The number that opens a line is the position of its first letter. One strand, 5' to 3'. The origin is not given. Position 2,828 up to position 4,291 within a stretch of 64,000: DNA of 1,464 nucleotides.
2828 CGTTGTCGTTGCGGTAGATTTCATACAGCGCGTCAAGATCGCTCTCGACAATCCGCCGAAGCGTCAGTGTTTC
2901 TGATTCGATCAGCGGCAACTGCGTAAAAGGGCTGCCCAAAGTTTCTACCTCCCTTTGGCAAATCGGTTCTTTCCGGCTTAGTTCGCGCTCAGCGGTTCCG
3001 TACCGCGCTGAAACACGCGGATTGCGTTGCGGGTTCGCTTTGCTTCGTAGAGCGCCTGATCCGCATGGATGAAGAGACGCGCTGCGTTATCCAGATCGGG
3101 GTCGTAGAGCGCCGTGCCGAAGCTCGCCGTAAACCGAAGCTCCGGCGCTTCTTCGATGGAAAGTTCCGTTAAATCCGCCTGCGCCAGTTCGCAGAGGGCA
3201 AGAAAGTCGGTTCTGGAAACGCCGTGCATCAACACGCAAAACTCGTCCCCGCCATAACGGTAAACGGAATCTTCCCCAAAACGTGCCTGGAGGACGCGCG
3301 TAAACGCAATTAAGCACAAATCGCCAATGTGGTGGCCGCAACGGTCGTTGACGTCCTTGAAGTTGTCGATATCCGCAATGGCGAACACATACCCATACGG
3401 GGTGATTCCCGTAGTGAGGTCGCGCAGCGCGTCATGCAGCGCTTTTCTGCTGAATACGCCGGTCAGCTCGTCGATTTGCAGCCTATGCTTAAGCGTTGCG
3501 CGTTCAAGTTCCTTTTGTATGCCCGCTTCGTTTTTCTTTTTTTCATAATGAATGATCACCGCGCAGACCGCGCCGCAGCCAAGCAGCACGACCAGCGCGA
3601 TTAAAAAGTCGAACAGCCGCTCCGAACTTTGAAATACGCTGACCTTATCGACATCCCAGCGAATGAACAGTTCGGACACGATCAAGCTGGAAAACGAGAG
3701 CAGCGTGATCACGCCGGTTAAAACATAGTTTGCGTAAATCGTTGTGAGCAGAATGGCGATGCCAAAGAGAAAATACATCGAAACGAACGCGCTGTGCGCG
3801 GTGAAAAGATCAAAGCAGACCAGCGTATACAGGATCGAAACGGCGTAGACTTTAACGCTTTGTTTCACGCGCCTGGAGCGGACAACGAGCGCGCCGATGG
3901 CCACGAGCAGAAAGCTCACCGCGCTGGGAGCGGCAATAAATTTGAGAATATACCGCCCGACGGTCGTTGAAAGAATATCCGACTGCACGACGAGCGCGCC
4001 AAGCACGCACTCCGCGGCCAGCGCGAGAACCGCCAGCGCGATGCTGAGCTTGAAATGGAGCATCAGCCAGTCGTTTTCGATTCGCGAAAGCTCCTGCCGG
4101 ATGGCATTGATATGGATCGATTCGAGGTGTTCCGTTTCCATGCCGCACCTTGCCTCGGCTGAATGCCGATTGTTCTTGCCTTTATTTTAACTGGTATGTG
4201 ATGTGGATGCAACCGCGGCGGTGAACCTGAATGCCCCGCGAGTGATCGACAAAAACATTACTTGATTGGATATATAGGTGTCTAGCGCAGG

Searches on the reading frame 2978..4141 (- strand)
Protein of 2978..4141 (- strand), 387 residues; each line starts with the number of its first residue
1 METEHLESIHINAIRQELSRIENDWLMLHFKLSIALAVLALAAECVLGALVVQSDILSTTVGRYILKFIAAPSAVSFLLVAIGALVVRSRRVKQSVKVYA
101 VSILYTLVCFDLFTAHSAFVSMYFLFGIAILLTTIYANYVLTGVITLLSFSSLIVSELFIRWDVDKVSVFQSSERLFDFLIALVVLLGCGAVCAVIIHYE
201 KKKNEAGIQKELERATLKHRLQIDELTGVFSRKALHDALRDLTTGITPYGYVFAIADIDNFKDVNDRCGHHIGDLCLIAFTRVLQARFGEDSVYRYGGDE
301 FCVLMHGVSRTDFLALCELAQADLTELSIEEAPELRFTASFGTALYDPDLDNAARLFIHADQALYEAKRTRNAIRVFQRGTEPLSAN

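Call 76: search_protein_families(library=pfam, proteins=[window:2978-4141:-], max_evalue=0.001)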
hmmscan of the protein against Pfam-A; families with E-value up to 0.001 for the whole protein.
window:2978-4141:- (387 aa): 1 family
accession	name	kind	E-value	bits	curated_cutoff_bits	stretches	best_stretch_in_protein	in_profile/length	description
PF00990.26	GGDEF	-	3.3e-30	105.4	23.8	1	223-371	3-158/161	Diguanylate cyclase, GGDEF domain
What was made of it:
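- Checked: The GGDEF gene at 2978-4141 is real, lies on the minus strand (call 76), and is 41 kb away.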
